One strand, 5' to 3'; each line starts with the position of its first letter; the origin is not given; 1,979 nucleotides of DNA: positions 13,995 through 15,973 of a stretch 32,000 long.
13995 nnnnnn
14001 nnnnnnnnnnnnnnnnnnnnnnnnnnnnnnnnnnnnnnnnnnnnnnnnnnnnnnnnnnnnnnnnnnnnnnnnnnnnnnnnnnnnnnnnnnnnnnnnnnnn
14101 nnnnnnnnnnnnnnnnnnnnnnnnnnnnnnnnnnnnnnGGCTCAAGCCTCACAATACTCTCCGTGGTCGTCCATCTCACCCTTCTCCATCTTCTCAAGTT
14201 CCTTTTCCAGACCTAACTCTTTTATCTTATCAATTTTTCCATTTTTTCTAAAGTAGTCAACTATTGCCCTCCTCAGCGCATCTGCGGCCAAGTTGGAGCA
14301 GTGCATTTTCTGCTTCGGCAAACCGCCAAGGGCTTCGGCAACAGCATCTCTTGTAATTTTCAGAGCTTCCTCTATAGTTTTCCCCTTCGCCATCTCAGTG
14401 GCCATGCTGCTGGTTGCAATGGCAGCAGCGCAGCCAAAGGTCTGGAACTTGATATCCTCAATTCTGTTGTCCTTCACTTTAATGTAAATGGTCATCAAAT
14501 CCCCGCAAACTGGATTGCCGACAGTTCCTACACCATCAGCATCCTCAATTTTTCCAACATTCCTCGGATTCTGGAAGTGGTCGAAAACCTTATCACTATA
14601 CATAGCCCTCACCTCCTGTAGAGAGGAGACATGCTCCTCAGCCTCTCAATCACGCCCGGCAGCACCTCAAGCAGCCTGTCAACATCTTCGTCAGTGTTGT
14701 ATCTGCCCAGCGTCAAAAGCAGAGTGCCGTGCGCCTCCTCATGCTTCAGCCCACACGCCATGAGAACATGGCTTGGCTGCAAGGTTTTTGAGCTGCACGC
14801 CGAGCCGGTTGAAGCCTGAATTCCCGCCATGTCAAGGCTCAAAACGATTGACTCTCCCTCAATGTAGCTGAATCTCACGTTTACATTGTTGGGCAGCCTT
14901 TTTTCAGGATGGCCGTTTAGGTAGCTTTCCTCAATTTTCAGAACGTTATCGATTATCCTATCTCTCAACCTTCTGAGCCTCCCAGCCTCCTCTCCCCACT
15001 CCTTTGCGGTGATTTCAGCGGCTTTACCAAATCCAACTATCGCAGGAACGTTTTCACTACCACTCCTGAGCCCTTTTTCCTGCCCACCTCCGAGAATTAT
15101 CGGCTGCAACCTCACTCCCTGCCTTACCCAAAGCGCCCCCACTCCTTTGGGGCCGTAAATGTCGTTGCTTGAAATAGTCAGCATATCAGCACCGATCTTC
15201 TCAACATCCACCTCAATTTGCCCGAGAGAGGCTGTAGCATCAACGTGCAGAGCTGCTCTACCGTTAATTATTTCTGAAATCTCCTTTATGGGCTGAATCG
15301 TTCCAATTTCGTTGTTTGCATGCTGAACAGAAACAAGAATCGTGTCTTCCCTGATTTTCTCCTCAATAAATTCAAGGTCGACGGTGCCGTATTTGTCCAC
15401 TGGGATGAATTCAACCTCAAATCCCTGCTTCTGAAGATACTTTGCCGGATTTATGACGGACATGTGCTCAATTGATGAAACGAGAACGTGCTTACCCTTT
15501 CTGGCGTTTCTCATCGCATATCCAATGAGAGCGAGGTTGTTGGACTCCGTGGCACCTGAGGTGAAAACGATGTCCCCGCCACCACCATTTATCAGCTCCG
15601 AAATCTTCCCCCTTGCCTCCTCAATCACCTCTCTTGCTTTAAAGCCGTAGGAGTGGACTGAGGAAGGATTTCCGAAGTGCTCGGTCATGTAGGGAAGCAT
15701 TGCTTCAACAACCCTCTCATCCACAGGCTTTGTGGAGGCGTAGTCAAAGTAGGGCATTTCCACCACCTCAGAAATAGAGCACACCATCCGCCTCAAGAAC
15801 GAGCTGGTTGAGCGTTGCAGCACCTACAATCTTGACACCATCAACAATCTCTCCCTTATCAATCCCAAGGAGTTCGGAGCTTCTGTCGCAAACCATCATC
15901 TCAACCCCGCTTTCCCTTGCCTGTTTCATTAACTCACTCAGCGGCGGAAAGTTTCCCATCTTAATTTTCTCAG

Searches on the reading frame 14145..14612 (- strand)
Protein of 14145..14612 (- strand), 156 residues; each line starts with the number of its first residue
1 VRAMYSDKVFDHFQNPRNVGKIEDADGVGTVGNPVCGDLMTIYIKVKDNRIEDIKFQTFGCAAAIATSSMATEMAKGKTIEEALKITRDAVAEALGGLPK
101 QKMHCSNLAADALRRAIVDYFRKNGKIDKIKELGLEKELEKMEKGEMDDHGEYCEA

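Call 10: search_protein_families(library=ncbifam, proteins=[window:14145-14612:-], max_evalue=0.001)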
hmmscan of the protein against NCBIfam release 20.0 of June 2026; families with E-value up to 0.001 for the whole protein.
window:14145-14612:- (156 aa): 4 families
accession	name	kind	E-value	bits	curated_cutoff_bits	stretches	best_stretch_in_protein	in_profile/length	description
TIGR03419.1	NifU_clost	equivalog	1.1e-62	209.8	187.9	1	5-124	1-120/121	Fe-S cluster assembly scaffold protein NifU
TIGR02000.1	NifU_proper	equivalog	2.5e-41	142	273.3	1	5-120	4-121/290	Fe-S cluster assembly protein NifU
TIGR01999.1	iscU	equivalog_domain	2.5e-40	137.4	192.4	1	5-123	1-122/124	Fe-S cluster assembly scaffold IscU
TIGR01994.1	SUF_scaf_2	equivalog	3.7e-24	85.3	92.5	1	2-89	2-89/137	Fe-S cluster assembly sulfur transfer protein SufU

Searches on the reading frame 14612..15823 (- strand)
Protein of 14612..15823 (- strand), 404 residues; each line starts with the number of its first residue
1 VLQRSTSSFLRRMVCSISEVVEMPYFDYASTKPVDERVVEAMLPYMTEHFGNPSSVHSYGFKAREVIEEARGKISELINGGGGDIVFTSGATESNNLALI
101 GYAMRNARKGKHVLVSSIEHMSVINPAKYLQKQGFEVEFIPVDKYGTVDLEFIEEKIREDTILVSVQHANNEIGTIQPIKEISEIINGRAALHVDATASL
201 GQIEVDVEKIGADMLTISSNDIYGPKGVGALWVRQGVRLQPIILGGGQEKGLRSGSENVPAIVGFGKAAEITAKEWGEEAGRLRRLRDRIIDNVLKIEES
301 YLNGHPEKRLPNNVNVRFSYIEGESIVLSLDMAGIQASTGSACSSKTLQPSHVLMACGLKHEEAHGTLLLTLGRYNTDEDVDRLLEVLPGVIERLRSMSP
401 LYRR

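Call 10: search_protein_families(library=ncbifam, proteins=[window:14612-15823:-], max_evalue=0.001)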
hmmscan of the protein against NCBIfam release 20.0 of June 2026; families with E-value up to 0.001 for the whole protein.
window:14612-15823:- (404 aa): 26 families (the best 25 are shown)
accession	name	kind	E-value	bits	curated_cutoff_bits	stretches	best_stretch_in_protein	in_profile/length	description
TIGR03402.1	FeS_nifS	equivalog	3.5e-144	480.3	530.75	1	25-401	2-379/379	cysteine desulfurase NifS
NF010611.0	PRK14012.1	equivalog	4.6e-127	424.3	548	1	25-402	8-389/406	IscS subfamily cysteine desulfurase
TIGR02006.1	IscS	equivalog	3e-126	421.7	643.2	1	25-402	6-385/402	IscS subfamily cysteine desulfurase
TIGR03235.1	DNA_S_dndA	equivalog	2.2e-108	362.7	480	1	25-369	1-350/353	cysteine desulfurase DndA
TIGR03403.1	nifS_epsilon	equivalog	6.4e-99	331.4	587.7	1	25-399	2-380/382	NifS family cysteine desulfurase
NF002806.0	PRK02948.1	subfamily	4.6e-93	312.2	304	1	23-394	1-374/381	IscS subfamily cysteine desulfurase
TIGR01979.1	sufS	subfamily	8.5e-47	159.9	475.1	1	22-393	18-400/403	SufS family cysteine desulfurase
TIGR01977.1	am_tr_V_EF2568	hypoth_equivalog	1.9e-44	152.2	377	1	25-388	2-373/376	cysteine desulfurase family protein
NF041166.1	f2_encap_cargo1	exception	2.8e-35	122.5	800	1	25-237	248-464/623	family 2A encapsulin nanocompartment cargo protein cysteine desulfurase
NF006791.0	PRK09295.1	equivalog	7.3e-31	107.6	661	1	23-237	24-242/406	cysteine desulfurase SufS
TIGR01976.1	am_tr_V_VC1184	hypoth_equivalog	2.2e-30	106.3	352.35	1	10-237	6-235/401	cysteine desulfurase-like protein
NF040779.1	Sec_lyase_SclA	exception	7.4e-25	87.6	525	1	25-248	2-228/378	selenocysteine lyase SclA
NF008126.0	PRK10874.1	equivalog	9.6e-21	74.4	607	1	23-387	20-391/401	cysteine desulfurase CsdA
TIGR03392.1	FeS_syn_CsdA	equivalog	5.7e-19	68.5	493.6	1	22-389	16-390/398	cysteine desulfurase CsdA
TIGR04343.1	egtE_PLP_lyase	equivalog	8.2e-16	57.8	400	1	62-245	51-229/370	ergothioneine biosynthesis PLP-dependent enzyme EgtE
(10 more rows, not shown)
